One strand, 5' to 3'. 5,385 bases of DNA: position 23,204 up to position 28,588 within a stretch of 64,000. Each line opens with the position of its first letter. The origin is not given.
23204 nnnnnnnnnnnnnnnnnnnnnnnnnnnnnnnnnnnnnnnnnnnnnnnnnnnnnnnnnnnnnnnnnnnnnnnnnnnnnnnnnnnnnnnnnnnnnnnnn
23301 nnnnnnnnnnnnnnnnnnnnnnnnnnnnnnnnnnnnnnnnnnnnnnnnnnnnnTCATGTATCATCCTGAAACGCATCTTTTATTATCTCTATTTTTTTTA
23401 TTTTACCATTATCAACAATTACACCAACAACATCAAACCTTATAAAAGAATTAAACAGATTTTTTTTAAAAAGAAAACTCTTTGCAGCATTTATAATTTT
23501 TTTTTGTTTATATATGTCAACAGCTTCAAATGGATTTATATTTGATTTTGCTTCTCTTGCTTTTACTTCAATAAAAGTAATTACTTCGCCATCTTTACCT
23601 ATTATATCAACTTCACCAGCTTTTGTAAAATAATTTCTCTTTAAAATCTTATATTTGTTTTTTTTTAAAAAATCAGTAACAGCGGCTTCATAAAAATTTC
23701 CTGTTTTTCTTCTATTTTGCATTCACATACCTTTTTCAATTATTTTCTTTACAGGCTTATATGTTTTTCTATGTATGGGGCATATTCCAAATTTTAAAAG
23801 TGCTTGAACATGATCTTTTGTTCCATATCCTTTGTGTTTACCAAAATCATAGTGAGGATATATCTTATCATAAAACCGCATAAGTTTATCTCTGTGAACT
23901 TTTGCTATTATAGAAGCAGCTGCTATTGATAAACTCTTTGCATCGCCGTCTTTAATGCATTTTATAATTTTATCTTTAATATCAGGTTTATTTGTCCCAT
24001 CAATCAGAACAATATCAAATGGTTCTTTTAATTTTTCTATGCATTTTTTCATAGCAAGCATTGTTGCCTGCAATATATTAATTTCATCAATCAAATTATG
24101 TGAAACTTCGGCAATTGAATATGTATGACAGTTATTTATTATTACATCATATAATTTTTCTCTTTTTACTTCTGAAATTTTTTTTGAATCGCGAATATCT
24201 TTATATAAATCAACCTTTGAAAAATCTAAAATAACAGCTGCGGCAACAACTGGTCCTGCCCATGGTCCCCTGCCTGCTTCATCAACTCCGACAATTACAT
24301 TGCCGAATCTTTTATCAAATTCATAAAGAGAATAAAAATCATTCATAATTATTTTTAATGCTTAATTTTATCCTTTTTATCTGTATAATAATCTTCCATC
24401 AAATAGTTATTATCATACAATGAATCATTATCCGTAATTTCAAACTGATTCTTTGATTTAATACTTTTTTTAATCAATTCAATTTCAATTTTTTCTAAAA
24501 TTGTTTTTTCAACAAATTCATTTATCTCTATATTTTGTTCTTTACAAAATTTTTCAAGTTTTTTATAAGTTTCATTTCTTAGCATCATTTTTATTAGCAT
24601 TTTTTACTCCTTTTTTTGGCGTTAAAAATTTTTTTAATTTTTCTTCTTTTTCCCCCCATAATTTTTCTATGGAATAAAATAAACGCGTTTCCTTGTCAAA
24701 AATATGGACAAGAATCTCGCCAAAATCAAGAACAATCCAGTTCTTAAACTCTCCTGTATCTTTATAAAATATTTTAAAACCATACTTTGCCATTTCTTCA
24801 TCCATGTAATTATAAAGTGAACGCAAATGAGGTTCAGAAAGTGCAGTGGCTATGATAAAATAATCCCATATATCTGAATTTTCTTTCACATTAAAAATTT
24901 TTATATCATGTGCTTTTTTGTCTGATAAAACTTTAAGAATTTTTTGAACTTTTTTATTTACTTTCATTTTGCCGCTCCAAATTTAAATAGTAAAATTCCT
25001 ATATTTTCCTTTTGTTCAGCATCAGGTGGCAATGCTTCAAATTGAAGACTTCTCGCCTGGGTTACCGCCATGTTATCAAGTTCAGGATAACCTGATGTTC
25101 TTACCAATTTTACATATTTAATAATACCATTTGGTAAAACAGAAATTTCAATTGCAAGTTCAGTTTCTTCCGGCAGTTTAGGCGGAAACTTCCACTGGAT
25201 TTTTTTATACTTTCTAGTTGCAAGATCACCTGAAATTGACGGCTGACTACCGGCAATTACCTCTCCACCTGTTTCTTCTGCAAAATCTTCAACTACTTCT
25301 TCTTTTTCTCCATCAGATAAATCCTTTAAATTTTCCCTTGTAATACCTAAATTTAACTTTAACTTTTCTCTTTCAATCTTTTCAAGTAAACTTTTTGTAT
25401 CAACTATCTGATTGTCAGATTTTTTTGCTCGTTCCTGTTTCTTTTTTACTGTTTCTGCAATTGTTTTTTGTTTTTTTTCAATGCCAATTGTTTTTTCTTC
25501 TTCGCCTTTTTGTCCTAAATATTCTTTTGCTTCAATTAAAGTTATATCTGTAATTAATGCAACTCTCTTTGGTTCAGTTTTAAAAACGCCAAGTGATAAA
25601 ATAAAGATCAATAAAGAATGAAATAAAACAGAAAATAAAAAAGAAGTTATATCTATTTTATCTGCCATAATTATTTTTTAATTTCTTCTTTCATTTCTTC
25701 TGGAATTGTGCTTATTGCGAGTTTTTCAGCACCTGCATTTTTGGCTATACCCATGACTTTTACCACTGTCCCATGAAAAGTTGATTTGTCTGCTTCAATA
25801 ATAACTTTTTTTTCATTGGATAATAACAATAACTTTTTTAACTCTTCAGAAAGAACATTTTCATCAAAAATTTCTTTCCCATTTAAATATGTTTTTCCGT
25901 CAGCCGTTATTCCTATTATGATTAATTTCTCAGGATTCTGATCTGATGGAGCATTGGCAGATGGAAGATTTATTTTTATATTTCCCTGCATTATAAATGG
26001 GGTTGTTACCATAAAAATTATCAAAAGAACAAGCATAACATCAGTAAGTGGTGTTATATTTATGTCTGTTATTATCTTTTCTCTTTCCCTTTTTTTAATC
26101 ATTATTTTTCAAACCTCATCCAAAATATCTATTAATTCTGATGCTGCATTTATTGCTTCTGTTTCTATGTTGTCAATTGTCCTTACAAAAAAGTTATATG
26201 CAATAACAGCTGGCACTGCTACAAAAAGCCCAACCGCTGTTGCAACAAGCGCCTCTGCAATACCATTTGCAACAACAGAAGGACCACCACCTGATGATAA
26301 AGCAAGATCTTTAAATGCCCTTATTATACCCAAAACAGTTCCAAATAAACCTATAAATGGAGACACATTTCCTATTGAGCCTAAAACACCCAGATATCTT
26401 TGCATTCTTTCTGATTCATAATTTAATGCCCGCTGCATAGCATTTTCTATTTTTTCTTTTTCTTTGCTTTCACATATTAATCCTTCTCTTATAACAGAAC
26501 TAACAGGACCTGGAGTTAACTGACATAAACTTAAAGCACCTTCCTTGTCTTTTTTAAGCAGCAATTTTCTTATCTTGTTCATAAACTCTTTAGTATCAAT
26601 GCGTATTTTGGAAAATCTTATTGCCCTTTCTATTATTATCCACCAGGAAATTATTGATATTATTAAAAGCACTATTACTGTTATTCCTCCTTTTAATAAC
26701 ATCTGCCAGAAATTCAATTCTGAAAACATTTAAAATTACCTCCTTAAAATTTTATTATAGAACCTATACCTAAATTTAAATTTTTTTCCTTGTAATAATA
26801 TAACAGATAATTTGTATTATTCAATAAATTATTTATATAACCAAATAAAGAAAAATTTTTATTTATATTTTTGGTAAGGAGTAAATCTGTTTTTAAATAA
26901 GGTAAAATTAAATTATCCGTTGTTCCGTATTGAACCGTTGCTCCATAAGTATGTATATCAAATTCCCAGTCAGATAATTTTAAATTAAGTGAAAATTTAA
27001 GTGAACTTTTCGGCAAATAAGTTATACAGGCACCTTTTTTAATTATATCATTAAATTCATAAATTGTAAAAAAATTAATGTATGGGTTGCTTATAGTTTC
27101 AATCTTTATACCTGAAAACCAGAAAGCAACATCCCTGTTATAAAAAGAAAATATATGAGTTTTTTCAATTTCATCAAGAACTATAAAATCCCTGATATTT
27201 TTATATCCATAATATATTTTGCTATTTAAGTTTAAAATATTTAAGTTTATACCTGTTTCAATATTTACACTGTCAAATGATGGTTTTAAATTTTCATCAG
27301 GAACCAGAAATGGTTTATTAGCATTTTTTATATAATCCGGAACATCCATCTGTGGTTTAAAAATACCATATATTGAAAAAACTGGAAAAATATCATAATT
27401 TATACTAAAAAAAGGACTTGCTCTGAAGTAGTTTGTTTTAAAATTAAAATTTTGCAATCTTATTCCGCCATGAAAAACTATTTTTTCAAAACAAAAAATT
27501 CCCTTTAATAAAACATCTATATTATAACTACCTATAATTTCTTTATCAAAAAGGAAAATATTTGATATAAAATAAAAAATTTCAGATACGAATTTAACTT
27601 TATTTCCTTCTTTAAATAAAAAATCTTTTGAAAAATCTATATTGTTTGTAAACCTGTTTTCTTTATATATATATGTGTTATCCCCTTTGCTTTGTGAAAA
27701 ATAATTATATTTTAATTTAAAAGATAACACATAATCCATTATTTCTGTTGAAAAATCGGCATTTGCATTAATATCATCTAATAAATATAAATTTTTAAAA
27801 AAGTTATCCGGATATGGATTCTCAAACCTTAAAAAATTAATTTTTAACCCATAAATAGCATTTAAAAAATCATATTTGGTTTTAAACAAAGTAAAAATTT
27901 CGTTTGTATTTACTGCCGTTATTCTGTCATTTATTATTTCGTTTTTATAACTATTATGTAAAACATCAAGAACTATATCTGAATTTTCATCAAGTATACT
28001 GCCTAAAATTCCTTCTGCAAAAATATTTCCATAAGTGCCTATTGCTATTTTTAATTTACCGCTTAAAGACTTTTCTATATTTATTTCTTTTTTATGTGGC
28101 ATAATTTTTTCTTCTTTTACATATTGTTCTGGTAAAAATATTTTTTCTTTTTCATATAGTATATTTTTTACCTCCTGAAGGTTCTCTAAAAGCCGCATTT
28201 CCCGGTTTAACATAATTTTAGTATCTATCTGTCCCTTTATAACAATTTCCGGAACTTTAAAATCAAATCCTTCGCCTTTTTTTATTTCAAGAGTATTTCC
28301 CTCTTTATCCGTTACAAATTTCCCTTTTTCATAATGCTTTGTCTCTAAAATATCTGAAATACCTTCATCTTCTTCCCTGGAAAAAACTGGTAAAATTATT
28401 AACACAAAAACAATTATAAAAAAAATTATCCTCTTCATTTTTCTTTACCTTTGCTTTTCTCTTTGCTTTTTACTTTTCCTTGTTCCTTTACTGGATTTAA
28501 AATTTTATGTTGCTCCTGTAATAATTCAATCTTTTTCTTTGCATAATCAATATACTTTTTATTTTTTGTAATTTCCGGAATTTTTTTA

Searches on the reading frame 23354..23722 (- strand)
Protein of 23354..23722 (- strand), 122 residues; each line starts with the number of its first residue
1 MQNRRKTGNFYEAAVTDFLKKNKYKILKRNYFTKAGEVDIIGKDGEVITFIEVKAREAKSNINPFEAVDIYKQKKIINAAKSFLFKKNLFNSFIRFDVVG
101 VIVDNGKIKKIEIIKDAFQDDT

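Call 86: search_protein_families(library=pfam, proteins=[window:23354-23722:-], max_evalue=0.00001)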
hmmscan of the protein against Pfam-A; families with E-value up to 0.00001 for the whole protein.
window:23354-23722:- (122 aa): 1 family
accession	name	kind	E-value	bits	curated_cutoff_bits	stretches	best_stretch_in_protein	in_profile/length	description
PF02021.23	UPF0102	-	2.9e-23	82.5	23.6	1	11-101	1-80/80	Uncharacterised protein family UPF0102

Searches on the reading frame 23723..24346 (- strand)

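Call 87: search_protein_families(library=pfam, proteins=[window:23723-24346:-], max_evalue=0.00001)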
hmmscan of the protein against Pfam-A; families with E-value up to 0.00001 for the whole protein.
window:23723-24346:- (207 aa): 1 family
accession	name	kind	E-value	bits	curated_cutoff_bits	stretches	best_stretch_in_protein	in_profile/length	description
PF01351.25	RNase_HII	-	1.3e-38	133.4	25.8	1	19-198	1-198/199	Ribonuclease HII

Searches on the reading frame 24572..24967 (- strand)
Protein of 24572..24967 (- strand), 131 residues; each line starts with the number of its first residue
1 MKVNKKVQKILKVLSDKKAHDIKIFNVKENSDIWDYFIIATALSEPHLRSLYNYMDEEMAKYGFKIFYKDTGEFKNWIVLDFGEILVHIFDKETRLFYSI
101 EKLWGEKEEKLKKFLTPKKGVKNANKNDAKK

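Call 87: search_protein_families(library=pfam, proteins=[window:24572-24967:-], max_evalue=0.00001)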
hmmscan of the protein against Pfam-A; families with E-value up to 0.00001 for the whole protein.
window:24572-24967:- (131 aa): 1 family
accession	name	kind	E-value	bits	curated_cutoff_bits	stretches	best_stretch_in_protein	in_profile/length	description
PF02410.21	RsfS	-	1.5e-27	96.1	21.6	1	9-104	2-98/98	Ribosomal silencing factor during starvation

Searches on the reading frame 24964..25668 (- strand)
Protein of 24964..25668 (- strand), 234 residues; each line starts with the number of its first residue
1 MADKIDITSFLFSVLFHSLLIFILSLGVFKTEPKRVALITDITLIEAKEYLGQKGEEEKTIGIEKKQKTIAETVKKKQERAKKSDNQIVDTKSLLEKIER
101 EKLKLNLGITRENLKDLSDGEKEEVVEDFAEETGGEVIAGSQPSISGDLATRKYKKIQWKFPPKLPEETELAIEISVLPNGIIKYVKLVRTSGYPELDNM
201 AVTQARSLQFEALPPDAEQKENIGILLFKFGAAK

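Call 87: search_protein_families(library=pfam, proteins=[window:24964-25668:-], max_evalue=0.00001)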
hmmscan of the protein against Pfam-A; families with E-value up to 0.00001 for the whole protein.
window:24964-25668:- (234 aa): 1 family
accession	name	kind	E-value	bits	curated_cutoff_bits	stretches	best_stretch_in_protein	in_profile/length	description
PF03544.19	TonB_C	-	2.3e-06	28.4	24.6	0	170-225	17-71/79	Gram-negative bacterial TonB protein C-terminal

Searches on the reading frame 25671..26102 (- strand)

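Call 87: search_protein_families(library=pfam, proteins=[window:25671-26102:-], max_evalue=0.00001)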
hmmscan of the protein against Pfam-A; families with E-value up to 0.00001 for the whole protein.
window:25671-26102:- (143 aa): 1 family
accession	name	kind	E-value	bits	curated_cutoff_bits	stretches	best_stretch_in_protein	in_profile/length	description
PF02472.21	ExbD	-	3e-31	108.6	25.4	1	12-133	6-126/128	Biopolymer transport protein ExbD/TolR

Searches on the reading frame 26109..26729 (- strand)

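Call 87: search_protein_families(library=pfam, proteins=[window:26109-26729:-], max_evalue=0.00001)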
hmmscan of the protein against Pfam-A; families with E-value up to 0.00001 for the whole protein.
window:26109-26729:- (206 aa): 1 family
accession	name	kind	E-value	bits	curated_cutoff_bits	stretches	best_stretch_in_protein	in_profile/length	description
PF01618.21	MotA_ExbB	-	1.3e-35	122.4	22.9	1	79-190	9-123/127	MotA/TolQ/ExbB proton channel family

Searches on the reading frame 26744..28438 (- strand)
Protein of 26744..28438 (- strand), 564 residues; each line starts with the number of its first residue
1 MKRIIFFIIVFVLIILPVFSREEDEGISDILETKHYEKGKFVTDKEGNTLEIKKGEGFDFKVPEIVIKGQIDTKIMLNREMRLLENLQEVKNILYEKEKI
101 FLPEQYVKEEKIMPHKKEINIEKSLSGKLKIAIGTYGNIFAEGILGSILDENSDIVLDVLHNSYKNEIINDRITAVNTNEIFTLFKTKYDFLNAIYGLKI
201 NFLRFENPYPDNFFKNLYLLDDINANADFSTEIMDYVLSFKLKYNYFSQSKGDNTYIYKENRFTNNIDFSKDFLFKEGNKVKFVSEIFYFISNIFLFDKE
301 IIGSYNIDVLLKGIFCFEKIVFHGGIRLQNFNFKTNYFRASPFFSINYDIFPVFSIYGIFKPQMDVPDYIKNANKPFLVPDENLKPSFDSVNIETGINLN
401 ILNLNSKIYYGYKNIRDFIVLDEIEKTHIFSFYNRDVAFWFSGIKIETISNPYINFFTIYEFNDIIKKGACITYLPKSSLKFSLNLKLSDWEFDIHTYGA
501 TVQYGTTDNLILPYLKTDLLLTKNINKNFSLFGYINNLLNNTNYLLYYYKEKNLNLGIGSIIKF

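Call 87: search_protein_families(library=pfam, proteins=[window:26744-28438:-], max_evalue=0.00001)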
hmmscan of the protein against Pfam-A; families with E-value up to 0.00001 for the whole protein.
window:26744-28438:- (564 aa): 1 family
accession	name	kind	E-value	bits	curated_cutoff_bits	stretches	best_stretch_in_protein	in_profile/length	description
PF00593.30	TonB_dep_Rec_b-barrel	-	6.5e-09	36.6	27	1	200-538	69-436/436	TonB dependent receptor-like, beta-barrel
